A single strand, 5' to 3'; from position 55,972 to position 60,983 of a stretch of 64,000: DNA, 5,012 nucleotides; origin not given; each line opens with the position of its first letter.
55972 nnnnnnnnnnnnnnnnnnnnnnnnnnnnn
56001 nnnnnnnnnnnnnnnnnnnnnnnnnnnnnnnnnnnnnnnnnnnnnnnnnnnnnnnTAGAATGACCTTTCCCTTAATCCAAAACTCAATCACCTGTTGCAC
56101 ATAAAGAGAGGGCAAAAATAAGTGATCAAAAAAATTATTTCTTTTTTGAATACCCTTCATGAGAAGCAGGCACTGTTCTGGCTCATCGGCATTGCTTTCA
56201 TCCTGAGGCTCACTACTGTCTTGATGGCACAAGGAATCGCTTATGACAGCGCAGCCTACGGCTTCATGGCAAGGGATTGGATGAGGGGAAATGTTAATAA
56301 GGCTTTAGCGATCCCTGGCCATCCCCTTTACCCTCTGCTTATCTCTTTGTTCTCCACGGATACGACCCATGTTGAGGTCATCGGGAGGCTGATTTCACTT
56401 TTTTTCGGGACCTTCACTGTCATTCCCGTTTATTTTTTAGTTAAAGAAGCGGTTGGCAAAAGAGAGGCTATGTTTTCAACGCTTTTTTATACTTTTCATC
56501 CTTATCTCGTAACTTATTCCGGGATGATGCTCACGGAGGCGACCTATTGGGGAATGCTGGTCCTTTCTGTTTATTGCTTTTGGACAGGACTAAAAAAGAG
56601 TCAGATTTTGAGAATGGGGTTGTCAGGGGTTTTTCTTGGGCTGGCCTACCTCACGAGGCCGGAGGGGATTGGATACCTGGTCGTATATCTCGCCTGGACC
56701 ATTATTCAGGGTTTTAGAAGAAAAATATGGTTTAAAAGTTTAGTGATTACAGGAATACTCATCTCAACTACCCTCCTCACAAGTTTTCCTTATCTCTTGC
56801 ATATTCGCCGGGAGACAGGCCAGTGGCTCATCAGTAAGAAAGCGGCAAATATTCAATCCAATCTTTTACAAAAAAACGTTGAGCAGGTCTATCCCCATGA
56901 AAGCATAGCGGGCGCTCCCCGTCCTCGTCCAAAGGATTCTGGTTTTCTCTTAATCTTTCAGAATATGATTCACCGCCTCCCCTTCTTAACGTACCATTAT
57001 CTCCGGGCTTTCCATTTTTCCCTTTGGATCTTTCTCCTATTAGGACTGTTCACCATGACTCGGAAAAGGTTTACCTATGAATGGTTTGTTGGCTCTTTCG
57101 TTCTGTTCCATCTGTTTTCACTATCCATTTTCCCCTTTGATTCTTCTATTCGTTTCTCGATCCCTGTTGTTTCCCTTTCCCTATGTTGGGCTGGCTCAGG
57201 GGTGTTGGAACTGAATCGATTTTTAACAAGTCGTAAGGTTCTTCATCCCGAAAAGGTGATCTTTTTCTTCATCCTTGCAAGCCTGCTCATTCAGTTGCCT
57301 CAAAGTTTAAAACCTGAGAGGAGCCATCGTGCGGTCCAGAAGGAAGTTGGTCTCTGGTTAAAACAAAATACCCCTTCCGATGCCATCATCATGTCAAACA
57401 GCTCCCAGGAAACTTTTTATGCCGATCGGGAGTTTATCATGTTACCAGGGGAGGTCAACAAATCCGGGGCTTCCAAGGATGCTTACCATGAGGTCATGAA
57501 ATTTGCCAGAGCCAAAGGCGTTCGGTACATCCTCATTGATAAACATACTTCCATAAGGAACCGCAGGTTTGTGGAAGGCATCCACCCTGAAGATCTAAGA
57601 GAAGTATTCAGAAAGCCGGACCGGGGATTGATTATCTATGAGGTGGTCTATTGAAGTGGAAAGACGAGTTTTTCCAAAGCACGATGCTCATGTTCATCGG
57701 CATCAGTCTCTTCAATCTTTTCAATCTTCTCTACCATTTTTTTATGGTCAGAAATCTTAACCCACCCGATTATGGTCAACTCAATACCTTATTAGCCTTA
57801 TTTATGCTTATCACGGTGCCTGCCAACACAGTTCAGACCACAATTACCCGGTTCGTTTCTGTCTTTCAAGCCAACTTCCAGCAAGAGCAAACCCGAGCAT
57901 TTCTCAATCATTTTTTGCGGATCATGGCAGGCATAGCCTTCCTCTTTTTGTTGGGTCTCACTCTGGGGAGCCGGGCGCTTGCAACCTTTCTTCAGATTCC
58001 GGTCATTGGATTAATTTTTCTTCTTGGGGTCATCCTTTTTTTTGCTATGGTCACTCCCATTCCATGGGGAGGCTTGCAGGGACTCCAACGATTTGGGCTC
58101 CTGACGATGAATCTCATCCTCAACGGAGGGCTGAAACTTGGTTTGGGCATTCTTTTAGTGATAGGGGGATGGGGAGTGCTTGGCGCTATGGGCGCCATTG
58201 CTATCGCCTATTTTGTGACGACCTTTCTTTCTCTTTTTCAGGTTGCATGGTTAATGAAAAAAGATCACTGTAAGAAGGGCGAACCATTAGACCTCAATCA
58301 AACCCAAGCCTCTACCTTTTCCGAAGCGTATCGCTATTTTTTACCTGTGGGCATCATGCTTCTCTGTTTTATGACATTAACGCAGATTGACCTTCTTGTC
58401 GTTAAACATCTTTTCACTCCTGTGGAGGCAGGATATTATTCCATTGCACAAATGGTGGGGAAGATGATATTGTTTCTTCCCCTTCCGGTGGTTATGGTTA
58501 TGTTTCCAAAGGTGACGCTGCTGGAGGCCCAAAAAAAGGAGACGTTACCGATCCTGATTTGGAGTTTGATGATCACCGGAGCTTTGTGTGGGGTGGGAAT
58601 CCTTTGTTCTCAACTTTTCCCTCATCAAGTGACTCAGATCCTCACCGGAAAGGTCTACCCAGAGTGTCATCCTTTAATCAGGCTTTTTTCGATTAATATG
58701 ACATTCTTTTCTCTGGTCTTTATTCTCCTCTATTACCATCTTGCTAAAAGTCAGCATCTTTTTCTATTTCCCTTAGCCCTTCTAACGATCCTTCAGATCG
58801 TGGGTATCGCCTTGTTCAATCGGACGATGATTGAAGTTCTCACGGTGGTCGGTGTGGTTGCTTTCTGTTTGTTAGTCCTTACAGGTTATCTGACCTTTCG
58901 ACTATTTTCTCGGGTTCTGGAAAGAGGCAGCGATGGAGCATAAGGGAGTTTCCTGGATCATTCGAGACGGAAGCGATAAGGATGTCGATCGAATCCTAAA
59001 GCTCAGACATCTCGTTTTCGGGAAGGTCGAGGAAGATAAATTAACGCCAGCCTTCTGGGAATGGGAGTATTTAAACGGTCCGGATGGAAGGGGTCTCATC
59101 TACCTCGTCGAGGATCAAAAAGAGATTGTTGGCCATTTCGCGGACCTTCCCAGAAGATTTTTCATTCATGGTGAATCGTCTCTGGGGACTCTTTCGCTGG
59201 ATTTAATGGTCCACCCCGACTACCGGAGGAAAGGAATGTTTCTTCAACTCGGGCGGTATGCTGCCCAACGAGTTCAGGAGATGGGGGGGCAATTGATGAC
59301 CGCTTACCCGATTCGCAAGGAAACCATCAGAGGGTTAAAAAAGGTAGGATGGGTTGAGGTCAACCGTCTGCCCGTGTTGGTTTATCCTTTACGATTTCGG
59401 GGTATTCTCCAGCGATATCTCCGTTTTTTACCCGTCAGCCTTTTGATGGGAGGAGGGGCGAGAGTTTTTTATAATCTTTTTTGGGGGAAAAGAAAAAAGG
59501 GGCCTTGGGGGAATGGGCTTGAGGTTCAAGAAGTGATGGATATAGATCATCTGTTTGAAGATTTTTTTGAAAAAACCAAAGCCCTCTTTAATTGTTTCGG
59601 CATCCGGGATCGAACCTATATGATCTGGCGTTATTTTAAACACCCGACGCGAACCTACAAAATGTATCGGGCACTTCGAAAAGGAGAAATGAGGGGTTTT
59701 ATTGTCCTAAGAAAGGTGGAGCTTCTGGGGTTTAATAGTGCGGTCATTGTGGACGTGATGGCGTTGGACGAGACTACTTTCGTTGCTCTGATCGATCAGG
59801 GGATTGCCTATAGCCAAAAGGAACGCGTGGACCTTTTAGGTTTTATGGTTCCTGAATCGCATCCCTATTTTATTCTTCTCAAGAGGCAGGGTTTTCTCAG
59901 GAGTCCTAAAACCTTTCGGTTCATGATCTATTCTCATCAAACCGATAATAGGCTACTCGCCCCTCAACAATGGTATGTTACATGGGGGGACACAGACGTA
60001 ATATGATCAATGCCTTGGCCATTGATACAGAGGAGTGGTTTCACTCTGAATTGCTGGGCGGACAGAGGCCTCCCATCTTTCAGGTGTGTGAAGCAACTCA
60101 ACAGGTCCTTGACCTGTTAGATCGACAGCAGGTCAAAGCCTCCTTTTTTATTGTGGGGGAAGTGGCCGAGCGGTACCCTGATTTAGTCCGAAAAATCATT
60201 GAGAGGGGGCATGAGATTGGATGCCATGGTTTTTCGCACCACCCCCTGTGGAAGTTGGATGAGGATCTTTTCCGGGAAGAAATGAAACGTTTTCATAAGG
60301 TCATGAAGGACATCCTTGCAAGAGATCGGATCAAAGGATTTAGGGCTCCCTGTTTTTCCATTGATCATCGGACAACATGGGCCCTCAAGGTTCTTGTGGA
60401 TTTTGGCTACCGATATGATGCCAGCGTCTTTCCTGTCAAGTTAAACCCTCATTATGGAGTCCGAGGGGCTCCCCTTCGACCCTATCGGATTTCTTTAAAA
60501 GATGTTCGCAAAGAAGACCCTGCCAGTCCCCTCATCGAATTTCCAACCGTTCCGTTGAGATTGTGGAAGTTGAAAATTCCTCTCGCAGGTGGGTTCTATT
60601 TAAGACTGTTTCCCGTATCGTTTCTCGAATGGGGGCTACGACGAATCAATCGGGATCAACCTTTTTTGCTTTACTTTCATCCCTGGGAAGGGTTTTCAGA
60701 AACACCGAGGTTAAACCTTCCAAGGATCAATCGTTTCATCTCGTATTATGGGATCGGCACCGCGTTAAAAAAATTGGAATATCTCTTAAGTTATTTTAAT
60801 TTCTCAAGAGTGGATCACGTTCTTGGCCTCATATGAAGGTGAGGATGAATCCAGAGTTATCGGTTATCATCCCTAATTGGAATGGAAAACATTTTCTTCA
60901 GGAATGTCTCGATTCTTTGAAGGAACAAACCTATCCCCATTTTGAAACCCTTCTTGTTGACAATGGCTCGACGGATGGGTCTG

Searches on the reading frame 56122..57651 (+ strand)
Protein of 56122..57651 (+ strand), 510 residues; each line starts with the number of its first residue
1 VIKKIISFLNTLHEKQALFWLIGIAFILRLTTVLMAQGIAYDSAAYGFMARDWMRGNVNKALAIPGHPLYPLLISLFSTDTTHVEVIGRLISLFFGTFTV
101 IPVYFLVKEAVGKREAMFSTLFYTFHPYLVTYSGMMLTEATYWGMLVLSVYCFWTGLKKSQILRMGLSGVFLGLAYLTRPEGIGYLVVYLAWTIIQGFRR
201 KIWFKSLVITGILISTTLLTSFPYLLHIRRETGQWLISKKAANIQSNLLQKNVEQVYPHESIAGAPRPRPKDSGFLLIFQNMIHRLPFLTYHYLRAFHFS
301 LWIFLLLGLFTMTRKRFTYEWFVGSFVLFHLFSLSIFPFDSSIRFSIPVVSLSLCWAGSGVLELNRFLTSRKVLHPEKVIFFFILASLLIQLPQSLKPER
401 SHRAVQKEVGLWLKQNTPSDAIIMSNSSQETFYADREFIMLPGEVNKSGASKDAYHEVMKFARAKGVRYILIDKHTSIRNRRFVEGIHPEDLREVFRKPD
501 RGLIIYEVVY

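Call 6: search_protein_families(library=pfam, proteins=[window:56122-57651:+], max_evalue=0.001)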
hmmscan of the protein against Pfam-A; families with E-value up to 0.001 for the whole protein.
window:56122-57651:+ (510 aa): 1 family
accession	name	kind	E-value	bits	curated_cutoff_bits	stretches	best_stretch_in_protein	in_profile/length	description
PF13231.12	PMT_2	-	1.4e-14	55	26.1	1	68-218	4-153/160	Dolichyl-phosphate-mannose-protein mannosyltransferase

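Call 44: search_protein_families(library=ncbifam, proteins=[window:56122-57651:+], max_evalue=0.00001)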
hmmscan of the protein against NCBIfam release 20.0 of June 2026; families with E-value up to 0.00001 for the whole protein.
window:56122-57651:+ (510 aa): 2 families
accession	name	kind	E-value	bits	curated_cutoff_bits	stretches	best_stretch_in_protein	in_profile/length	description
NF047440.1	LA3751_2_3_fam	subfamily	1.5e-06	27.3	200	1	90-221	103-236/460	LA_3751/LA_3752 family putative glycosyltransferase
TIGR03663.1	TIGR03663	subfamily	6e-06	25.5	126.25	1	20-197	6-182/435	flippase activity-associated protein Agl23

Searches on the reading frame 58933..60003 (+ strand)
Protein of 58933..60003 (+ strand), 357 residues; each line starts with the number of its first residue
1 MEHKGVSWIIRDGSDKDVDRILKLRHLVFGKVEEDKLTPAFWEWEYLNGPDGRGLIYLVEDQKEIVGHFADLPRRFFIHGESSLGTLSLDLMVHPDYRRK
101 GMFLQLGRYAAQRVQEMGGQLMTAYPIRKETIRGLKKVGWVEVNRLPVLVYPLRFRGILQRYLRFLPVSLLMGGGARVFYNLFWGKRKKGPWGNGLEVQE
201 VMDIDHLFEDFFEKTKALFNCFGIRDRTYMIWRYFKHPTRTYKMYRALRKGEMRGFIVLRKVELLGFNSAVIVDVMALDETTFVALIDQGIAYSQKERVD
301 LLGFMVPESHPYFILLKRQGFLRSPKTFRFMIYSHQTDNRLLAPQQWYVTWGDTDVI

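Call 7: search_protein_families(library=pfam, proteins=[window:58933-60003:+], max_evalue=0.001)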
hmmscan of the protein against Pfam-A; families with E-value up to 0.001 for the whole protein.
window:58933-60003:+ (357 aa): 2 families
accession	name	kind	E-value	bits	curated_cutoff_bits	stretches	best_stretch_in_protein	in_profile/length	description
PF13527.13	Acetyltransf_9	-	2.6e-14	53.7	25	1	10-129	2-116/127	Acetyltransferase (GNAT) domain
PF00583.31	Acetyltransf_1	-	4.5e-05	24.1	20.7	0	21-120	4-94/116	Acetyltransferase (GNAT) family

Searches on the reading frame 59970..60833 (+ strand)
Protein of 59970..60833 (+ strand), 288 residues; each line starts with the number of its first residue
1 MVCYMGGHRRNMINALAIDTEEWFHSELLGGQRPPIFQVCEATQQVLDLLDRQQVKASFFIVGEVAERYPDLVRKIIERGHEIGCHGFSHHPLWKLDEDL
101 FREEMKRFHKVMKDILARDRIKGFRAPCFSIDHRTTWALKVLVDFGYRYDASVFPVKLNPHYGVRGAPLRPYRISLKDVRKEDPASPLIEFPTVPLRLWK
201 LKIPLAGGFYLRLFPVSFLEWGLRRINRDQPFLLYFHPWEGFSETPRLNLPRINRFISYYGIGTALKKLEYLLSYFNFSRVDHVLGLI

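Call 7: search_protein_families(library=pfam, proteins=[window:59970-60833:+], max_evalue=0.001)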
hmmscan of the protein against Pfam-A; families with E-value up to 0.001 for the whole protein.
window:59970-60833:+ (288 aa): 2 families
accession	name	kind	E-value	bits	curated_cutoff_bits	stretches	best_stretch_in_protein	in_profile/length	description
PF11959.13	DUF3473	-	7.3e-30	104.1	29.6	1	151-285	1-129/130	Domain of unknown function (DUF3473)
PF01522.26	Polysacc_deac_1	-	2.7e-23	82.7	23.1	1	41-148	19-122/124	Polysaccharide deacetylase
